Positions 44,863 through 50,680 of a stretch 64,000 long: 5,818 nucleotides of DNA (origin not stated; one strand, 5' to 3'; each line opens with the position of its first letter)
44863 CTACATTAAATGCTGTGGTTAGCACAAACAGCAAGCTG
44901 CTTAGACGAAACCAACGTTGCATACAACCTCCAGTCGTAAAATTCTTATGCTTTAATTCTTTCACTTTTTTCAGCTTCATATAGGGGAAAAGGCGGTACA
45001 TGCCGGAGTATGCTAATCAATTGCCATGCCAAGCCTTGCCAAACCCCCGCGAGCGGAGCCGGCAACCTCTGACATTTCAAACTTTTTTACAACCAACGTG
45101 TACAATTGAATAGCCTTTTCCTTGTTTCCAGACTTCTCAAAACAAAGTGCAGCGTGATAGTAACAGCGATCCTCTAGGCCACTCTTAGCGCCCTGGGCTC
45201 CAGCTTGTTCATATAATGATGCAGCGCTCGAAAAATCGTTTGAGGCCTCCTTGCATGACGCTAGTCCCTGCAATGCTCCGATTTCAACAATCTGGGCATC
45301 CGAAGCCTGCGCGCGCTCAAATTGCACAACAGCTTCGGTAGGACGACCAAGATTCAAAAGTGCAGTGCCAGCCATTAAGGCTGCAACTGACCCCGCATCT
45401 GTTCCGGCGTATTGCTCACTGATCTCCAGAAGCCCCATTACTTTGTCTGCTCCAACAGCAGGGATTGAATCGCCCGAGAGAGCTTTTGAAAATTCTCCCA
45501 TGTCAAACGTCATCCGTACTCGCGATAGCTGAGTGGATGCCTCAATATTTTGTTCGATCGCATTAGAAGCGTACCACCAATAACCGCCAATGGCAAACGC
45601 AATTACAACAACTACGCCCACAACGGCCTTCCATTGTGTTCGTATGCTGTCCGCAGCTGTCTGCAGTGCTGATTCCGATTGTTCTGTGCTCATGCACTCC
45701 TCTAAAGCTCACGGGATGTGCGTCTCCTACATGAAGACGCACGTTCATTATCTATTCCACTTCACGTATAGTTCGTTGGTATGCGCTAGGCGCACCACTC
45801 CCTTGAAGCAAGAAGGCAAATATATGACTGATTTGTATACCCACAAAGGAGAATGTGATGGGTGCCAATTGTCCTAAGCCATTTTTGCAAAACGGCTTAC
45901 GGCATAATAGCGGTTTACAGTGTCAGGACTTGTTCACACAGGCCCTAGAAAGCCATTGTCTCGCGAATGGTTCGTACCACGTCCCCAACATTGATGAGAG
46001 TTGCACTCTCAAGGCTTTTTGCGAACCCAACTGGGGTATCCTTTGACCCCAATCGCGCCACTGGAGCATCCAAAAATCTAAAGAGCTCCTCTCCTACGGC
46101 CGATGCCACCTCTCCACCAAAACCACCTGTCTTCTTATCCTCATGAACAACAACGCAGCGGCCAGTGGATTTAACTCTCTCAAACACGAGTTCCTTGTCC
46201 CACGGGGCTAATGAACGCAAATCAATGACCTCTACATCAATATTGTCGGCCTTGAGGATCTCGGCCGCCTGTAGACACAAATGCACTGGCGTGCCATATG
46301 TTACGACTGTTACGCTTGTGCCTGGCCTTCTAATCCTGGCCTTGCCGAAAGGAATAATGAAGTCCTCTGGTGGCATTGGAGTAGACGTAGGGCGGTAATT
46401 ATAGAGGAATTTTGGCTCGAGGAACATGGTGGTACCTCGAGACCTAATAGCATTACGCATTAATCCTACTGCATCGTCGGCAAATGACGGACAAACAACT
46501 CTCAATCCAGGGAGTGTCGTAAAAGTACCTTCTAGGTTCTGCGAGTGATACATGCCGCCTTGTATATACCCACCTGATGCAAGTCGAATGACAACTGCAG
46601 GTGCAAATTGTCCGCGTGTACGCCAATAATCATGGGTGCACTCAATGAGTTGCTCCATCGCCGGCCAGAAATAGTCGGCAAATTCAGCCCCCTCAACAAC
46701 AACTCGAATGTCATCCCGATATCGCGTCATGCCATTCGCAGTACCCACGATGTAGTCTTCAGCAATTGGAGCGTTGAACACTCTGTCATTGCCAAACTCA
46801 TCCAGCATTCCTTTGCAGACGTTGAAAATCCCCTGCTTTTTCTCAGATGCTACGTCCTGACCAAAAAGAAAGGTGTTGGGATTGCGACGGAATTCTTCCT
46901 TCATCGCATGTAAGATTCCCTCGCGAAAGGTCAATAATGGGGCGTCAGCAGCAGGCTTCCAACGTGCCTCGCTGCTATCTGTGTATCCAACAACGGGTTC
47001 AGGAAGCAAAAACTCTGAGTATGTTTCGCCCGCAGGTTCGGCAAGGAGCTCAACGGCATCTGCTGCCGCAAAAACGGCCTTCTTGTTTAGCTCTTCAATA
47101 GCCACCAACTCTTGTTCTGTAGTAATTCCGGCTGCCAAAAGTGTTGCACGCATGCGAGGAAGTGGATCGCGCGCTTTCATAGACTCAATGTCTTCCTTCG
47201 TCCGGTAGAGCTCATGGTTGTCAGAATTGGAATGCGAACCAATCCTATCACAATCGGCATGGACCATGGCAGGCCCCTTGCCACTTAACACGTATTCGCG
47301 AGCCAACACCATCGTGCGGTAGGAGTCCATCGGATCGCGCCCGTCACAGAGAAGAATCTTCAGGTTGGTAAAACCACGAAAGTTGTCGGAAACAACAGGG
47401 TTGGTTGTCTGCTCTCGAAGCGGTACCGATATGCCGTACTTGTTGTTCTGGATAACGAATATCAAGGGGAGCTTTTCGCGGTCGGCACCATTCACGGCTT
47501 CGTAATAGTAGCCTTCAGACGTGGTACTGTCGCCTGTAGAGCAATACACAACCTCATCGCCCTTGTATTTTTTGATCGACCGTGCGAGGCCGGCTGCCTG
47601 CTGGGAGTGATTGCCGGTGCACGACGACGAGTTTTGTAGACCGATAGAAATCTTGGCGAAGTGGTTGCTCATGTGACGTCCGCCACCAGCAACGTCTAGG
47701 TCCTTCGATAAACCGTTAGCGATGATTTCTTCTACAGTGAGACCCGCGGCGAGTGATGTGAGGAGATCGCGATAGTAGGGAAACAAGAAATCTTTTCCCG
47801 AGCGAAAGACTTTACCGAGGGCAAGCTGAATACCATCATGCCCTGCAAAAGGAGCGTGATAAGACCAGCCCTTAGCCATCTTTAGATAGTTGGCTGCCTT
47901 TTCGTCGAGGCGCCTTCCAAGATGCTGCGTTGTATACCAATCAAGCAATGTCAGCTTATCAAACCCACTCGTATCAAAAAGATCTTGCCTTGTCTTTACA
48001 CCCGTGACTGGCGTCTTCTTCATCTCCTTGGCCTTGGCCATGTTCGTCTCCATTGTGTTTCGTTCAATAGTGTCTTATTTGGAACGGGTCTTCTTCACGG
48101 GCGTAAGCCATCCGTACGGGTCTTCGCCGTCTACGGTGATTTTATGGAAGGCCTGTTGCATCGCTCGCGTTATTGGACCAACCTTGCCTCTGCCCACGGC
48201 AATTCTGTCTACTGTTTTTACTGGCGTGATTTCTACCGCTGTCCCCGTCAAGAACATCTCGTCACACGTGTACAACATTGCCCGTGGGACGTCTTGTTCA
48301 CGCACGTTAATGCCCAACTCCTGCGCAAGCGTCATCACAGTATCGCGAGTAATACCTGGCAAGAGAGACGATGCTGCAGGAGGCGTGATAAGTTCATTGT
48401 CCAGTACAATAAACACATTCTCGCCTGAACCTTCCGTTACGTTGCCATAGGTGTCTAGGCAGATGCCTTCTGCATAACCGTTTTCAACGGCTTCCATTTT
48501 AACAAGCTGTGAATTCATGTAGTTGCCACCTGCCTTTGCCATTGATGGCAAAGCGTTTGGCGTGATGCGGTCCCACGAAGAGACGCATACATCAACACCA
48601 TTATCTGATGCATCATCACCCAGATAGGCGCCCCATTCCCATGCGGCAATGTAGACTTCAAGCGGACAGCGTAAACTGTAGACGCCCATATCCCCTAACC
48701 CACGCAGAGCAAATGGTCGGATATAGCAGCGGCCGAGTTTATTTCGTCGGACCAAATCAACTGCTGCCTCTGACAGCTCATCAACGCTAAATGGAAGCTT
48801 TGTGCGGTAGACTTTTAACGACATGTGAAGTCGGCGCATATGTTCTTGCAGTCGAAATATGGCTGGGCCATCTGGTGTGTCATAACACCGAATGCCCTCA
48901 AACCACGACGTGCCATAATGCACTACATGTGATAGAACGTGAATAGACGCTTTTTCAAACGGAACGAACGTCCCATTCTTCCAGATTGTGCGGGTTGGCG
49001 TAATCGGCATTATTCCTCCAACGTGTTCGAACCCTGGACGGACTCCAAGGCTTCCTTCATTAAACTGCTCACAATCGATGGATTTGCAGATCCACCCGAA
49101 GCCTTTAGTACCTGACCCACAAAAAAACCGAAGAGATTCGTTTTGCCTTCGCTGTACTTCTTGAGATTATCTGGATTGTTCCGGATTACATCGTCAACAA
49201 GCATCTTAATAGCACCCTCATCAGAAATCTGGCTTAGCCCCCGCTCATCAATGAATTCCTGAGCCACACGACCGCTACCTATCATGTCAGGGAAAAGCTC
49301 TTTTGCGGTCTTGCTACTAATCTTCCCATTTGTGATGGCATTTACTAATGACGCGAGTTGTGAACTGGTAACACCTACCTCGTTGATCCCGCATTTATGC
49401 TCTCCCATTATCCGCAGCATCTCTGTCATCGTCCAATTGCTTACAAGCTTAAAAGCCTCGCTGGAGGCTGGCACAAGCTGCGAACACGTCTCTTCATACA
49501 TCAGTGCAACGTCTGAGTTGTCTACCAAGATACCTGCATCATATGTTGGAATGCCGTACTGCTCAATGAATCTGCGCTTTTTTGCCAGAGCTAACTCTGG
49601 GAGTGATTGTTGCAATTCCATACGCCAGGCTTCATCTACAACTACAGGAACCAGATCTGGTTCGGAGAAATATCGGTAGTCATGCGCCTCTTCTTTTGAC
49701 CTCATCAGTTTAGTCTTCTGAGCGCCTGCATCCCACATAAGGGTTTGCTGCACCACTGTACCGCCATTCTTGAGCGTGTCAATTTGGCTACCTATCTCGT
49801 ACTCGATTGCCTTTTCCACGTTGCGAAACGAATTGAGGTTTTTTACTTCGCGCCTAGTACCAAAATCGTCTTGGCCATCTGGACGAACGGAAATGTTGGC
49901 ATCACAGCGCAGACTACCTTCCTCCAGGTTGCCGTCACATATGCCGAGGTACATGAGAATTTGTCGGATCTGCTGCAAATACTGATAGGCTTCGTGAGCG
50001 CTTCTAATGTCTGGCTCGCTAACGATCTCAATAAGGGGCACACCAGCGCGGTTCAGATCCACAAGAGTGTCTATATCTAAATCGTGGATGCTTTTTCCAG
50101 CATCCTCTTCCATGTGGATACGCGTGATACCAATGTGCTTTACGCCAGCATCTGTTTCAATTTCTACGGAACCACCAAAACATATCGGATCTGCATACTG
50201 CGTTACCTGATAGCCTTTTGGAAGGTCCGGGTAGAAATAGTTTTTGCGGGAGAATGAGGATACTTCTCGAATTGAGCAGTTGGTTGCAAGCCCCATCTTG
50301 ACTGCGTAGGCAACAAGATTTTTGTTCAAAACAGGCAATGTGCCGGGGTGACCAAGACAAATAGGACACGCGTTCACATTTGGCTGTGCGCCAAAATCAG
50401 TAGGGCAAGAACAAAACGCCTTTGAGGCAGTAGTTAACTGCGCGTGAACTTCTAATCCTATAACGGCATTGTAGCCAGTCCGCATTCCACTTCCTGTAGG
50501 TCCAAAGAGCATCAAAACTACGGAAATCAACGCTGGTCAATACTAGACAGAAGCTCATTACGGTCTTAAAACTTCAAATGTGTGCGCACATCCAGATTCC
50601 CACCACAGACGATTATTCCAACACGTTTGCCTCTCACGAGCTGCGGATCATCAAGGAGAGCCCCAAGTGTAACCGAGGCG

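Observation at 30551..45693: Cluster of T9SS-secreted cohesin-, dockerin- and adhesin-bearing proteins: candidate non-cellulosomal surface complex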

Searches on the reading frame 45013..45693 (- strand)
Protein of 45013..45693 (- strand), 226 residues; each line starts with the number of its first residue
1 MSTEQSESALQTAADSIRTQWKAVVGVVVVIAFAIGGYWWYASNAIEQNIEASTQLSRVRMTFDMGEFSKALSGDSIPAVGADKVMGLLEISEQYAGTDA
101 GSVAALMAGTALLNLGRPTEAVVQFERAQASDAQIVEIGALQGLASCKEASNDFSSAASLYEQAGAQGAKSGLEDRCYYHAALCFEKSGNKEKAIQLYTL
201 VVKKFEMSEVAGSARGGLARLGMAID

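Call 4: search_protein_families(library=pfam, proteins=[window:45013-45693:-], max_evalue=1)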
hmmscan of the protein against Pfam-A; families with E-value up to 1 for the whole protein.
window:45013-45693:- (226 aa): 16 families
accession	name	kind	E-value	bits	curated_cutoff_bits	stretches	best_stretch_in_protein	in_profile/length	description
PF13424.12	TPR_12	-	2e-07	31.5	30.1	1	168-199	38-69/77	Tetratricopeptide repeat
PF07719.23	TPR_2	-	2.9e-07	30.5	27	2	177-203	3-29/34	Tetratricopeptide repeat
PF13174.12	TPR_6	-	3.3e-07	31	26.3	1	177-205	2-30/33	Tetratricopeptide repeat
PF13428.12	TPR_14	-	4.5e-07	30.4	23.5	1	104-130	3-29/44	Tetratricopeptide repeat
PF13181.12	TPR_8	-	1.3e-06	28.5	25.7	1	176-202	2-28/34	Tetratricopeptide repeat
PF00515.34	TPR_1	-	1.5e-06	28.2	27.8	1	177-199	3-25/34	Tetratricopeptide repeat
PF13432.12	TPR_16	-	1.6e-06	28.9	32.7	2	150-202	9-58/65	Tetratricopeptide repeat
PF13176.12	TPR_7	-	4e-05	23.8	27.9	1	140-166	1-29/36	Tetratricopeptide repeat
PF14559.12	TPR_19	-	7.6e-05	23.4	25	2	115-170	4-57/68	Tetratricopeptide repeat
PF25062.1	ARM_TT21_N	-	9.4e-05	22.7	40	1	99-203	24-128/222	Tetratricopeptide repeat protein 21 N-terminal ARM repeat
PF09976.15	TPR_21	-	0.00037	20.7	25.5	1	20-175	7-150/193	Tetratricopeptide repeat-like domain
PF21545.3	T7SS_EccA1_N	-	0.00081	19.2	27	1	98-168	164-235/272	T7SS, ESX-1 secretion system protein EccA1, N-terminal domain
PF06097.16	DUF945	-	0.023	14.2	26.8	1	23-55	6-38/460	Bacterial protein of unknown function (DUF945)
PF12895.13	ANAPC3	-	0.066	13.9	27.2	1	144-197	29-78/82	Anaphase-promoting complex, cyclosome, subunit 3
PF20308.4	TPR-S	-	0.099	13.7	27.6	1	153-204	1-47/102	Tetratricopeptide Repeats-Sensor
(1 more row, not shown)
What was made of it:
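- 45013..45693 (-): TPR protein (226 aa) with one N-terminal transmembrane helix; YfgM-like architecture. PF09976 TPR_21 E=3.7e-4 over aa 20-175, below cut-off (call 4).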

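Call 5: search_protein_families(library=ncbifam, proteins=[window:45013-45693:-], max_evalue=1)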
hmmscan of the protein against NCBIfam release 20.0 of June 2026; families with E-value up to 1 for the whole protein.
window:45013-45693:- (226 aa): 7 families
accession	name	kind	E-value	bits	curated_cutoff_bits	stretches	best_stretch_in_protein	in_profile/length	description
TIGR02552.1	LcrH_SycD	equivalog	5.5e-05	22.9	104.8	1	140-206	54-117/136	SycD/LcrH family type III secretion system chaperone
NF040959.1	MamA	equivalog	7.4e-05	22.3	200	1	84-199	55-163/204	magnetosome protein MamA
TIGR02917.1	PEP_TPR_lipo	equivalog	0.00067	17.6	312.2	1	81-164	102-185/899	XrtA/PEP-CTERM system TPR-repeat protein PrsT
TIGR02795.1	tol_pal_ybgF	equivalog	0.0022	18.5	90.1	1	150-215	51-116/119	tol-pal system protein YbgF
NF052312.1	T9SS_PorW_SprE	equivalog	0.0098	14.6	250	1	114-204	228-319/716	type IX secretion system periplasmic lipoprotein PorW/SprE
NF042425.1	Amuc_1099_fam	equivalog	0.061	12.9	50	1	22-62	7-47/321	Amuc_1099 family pilus-like system protein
NF053852.1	vesicle_Bd0635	exception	0.098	12.3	250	1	178-220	178-220/223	CpoB-like predatory vesicle lipoprotein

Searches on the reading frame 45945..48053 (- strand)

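Call 14: search_protein_families(library=pfam, proteins=[window:45945-48053:-], max_evalue=0.001)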
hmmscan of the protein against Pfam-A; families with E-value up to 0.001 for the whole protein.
window:45945-48053:- (702 aa): 3 families
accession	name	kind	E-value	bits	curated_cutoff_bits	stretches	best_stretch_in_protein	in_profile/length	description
PF00676.26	E1_dh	-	6.3e-48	163.7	22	1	47-335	7-292/300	Dehydrogenase E1 component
PF02780.25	Transketolase_C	-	1.1e-39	135.6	25.9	1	570-690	1-122/124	Transketolase, C-terminal domain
PF02779.29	Transket_pyr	-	2.8e-25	89.4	27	1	375-552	4-173/174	Transketolase, pyrimidine binding domain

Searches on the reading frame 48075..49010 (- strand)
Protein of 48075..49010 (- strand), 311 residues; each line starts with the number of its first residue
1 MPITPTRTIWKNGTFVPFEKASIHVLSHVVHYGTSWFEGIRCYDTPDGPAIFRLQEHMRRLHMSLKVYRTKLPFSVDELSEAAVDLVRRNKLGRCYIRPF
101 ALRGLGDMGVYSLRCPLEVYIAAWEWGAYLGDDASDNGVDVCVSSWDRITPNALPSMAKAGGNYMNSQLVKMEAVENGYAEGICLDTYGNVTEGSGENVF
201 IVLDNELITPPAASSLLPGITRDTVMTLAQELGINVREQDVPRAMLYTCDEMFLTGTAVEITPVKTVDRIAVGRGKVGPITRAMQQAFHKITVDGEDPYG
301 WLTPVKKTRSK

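Call 14: search_protein_families(library=pfam, proteins=[window:48075-49010:-], max_evalue=0.001)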
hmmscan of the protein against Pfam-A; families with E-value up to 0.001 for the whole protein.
window:48075-49010:- (311 aa): 1 family
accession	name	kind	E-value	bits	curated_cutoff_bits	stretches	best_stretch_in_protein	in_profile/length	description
PF01063.24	Aminotran_4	-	1.1e-53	182.8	28.5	1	37-266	3-222/223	Amino-transferase class IV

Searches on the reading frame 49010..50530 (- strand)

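Call 14: search_protein_families(library=pfam, proteins=[window:49010-50530:-], max_evalue=0.001)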
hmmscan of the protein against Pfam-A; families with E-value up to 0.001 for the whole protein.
window:49010-50530:- (506 aa): 2 families
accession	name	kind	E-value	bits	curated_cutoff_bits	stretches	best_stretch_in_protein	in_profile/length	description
PF02934.20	GatB_N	-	1.1e-122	409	23.4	1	23-302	2-275/277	GatB/GatE catalytic domain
PF02637.23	GatB_Yqey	-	3.3e-42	144.3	27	1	356-495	10-148/148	GatB domain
